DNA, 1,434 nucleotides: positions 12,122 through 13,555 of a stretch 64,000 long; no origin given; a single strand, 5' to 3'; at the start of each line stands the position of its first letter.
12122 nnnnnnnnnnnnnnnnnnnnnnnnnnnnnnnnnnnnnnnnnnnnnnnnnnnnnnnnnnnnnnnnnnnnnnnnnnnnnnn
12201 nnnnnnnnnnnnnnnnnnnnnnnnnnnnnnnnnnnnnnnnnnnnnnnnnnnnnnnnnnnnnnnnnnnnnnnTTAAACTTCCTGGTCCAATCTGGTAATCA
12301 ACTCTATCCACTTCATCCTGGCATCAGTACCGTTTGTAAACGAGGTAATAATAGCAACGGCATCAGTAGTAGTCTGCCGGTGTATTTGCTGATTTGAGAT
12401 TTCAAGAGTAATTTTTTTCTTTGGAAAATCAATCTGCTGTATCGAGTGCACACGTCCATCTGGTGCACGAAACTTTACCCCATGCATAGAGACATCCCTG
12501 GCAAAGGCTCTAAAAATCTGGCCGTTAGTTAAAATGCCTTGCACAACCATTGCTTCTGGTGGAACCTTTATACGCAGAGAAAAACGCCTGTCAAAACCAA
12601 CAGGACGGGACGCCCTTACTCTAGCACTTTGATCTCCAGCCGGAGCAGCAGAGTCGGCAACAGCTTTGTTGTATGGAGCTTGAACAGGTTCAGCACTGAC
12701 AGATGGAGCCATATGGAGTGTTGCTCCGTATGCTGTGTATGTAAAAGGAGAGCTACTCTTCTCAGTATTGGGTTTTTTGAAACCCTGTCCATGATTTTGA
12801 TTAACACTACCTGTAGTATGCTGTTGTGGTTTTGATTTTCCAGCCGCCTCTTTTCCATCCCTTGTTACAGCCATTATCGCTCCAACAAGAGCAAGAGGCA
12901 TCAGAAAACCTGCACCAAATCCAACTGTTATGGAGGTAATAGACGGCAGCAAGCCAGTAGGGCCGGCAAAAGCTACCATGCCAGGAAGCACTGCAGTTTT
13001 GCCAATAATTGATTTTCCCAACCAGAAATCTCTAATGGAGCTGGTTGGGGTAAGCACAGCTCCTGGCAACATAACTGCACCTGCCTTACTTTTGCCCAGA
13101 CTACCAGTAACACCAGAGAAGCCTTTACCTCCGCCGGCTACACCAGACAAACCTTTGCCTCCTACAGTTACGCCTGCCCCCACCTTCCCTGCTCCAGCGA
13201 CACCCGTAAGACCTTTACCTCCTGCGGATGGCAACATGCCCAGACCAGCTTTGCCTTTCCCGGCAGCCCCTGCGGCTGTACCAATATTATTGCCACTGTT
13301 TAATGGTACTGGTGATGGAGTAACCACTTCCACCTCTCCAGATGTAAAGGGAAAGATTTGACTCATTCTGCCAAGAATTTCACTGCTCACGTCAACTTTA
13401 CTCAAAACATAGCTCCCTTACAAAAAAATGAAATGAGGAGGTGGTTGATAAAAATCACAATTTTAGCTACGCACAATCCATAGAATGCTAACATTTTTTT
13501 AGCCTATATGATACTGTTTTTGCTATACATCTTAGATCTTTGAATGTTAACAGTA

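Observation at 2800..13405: PilZ-fronted ~10.6-kb operon: c-di-GMP receptor + Arn-like lipid-carrier glycosylation genes + three methylating enzymes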

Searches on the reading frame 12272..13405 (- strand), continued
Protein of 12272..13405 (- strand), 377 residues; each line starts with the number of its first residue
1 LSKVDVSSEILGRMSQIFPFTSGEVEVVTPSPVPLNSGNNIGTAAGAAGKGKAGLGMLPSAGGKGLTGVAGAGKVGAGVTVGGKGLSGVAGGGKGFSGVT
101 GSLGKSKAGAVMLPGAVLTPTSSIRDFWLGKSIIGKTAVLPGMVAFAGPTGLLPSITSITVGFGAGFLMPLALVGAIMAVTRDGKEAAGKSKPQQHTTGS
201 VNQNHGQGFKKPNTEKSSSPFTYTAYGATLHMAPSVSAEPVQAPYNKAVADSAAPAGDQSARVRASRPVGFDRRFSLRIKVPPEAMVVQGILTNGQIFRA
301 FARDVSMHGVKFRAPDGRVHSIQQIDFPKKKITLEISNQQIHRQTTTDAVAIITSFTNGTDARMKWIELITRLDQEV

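Call 82: search_protein_families(library=pfam, proteins=[L017:5585-6676:+, L017:7117-8724:+, L017:8729-10321:+, L017:11315-12001:+, L017:13296-14432:-, L017:14707-15714:-, L013:4092-6053:+, L013:6040-7764:+, L013:7840-8760:+, L013:8654-10336:+], max_evalue=0.001)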
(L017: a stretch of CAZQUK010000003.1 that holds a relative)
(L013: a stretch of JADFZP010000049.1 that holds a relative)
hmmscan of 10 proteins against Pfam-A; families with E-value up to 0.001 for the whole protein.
L017:5585-6676:+ (363 aa): 4 families
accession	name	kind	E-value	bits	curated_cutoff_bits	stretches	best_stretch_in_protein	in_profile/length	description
PF13614.12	AAA_31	-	2.3e-28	99.8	27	1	74-250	2-170/177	AAA domain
PF01656.29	CbiA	-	7.6e-10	39.3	25.4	1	77-296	2-114/125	CobQ/CobB/MinD/ParA nucleotide binding domain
PF10609.15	ParA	-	0.00033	20.6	27.1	1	73-113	3-43/246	NUBPL iron-transfer P-loop NTPase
PF00142.24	Fer4_NifH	-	0.00057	19.9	25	0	76-123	3-49/271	4Fe-4S iron sulfur cluster binding proteins, NifH/frxC family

L017:7117-8724:+ (535 aa): 1 family
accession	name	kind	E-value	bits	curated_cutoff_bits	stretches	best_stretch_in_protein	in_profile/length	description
PF13487.12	HD_5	-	2.2e-10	41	27.2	1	270-400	9-133/170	HD domain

L017:8729-10321:+ (530 aa): 2 families
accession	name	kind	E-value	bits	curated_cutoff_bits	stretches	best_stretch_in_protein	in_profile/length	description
PF05762.20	VWA_CoxE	-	0.00015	21.7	26.4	1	26-133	56-160/222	VWA domain containing CoxE-like protein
PF13519.12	VWA_2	-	0.00019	22.5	27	1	30-132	2-106/107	von Willebrand factor type A domain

L017:11315-12001:+ (228 aa): 1 family
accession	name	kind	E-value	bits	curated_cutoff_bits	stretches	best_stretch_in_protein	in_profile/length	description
PF03975.18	CheD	-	5.8e-20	71.9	25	1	113-202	13-106/108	CheD chemotactic sensory transduction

L017:13296-14432:- (378 aa): 1 family
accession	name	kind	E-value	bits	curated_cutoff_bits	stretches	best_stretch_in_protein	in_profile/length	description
PF25216.1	Volactin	-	2.7e-78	264.1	35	1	56-376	3-321/321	Volactin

L017:14707-15714:- (335 aa): 0 families

L013:4092-6053:+ (653 aa): 2 families
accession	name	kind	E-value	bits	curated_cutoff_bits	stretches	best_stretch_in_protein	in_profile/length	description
PF00535.33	Glycos_transf_2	-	6.2e-24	85.2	23.3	1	346-512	1-168/168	Glycosyl transferase family 2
PF13641.12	Glyco_tranf_2_3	-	0.00012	22.7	27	1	345-472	3-128/230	Glycosyltransferase like family 2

L013:6040-7764:+ (574 aa): 10 families
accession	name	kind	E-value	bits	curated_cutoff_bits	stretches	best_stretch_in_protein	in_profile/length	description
PF01593.30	Amino_oxidase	-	1.9e-32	113.6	19.8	1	148-566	1-443/443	Flavin containing amine oxidoreductase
PF13450.12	NAD_binding_8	-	4.9e-12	46.4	21.9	1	143-199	1-56/68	NAD(P)-binding Rossmann-like domain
PF01266.30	DAO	-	1.7e-11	44.7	27.9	1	140-179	1-40/353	FAD dependent oxidoreductase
PF12831.13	FAD_oxidored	-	7.1e-08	32.6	27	1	140-179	1-40/416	FAD dependent oxidoreductase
PF00890.30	FAD_binding_2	-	2.4e-06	27.5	20.4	1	140-179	1-37/414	FAD binding domain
PF07992.20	Pyr_redox_2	-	2.9e-05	24.1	26.1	1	132-173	136-177/291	Pyridine nucleotide-disulphide oxidoreductase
PF01946.23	Thi4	-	3.2e-05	23.7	26.2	1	138-175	17-55/235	Thi4 family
PF01494.25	FAD_binding_3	-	5.6e-05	23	22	1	139-172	2-35/349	FAD binding domain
PF00070.33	Pyr_redox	-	5.9e-05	23.9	22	0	141-173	2-34/82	Pyridine nucleotide-disulphide oxidoreductase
PF05834.18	Lycopene_cycl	-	0.00013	21.6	23.4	0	300-385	52-134/380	Lycopene cyclase protein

L013:7840-8760:+ (306 aa): 0 families

L013:8654-10336:+ (560 aa): 2 families
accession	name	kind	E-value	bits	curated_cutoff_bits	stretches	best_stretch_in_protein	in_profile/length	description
PF13519.12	VWA_2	-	1e-06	29.7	27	1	71-174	1-107/107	von Willebrand factor type A domain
PF00092.34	VWA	-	1.2e-05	26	23.8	1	70-176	1-116/174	von Willebrand factor type A domain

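Call 103: find_related_loci(query=A3, collection=metagenome_contigs, flank=10000)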
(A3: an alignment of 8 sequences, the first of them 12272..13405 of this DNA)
Query A3 (377 aa) in metagenome_contigs; peptide patterns used: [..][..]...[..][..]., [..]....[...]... (x = any residue, [..] = any of these).
253 stretches matched a pattern; 3 encode a relative of the query (tblastn E <= 1e-3); 3 distinct loci.
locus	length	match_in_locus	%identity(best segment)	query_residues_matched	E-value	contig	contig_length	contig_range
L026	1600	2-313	55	271-374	1e-33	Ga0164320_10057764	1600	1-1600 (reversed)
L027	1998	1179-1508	39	266-375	1e-21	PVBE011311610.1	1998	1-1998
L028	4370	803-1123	32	269-375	3e-13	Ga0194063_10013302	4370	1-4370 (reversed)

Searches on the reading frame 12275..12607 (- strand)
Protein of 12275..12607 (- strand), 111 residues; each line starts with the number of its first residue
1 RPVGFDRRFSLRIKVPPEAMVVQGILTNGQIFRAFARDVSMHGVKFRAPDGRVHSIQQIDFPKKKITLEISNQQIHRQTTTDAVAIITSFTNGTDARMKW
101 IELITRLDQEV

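Call 32: search_solved_structures(query=A4, max_evalue=10, show_alignments=2)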
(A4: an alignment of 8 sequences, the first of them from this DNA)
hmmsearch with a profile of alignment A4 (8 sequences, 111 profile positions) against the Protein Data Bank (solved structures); distinct sequences matched with E-value up to 10: 5.
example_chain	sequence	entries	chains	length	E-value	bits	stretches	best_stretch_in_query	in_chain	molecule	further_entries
4ayi_D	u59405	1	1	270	0.013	18.8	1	10-97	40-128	LIPOPROTEIN GNA1870 CCOMPND 7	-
6h2y_D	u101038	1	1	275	0.014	18.7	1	10-97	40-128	Lipoprotein GNA1870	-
4aym_C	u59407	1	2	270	0.054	16.8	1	28-97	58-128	FACTOR H BINDING PROTEIN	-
7sa6_A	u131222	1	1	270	0.23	14.8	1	28-86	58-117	Factor H-binding protein 2416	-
8bk2_A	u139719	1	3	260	0.72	13.2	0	52-97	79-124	Factor H-binding protein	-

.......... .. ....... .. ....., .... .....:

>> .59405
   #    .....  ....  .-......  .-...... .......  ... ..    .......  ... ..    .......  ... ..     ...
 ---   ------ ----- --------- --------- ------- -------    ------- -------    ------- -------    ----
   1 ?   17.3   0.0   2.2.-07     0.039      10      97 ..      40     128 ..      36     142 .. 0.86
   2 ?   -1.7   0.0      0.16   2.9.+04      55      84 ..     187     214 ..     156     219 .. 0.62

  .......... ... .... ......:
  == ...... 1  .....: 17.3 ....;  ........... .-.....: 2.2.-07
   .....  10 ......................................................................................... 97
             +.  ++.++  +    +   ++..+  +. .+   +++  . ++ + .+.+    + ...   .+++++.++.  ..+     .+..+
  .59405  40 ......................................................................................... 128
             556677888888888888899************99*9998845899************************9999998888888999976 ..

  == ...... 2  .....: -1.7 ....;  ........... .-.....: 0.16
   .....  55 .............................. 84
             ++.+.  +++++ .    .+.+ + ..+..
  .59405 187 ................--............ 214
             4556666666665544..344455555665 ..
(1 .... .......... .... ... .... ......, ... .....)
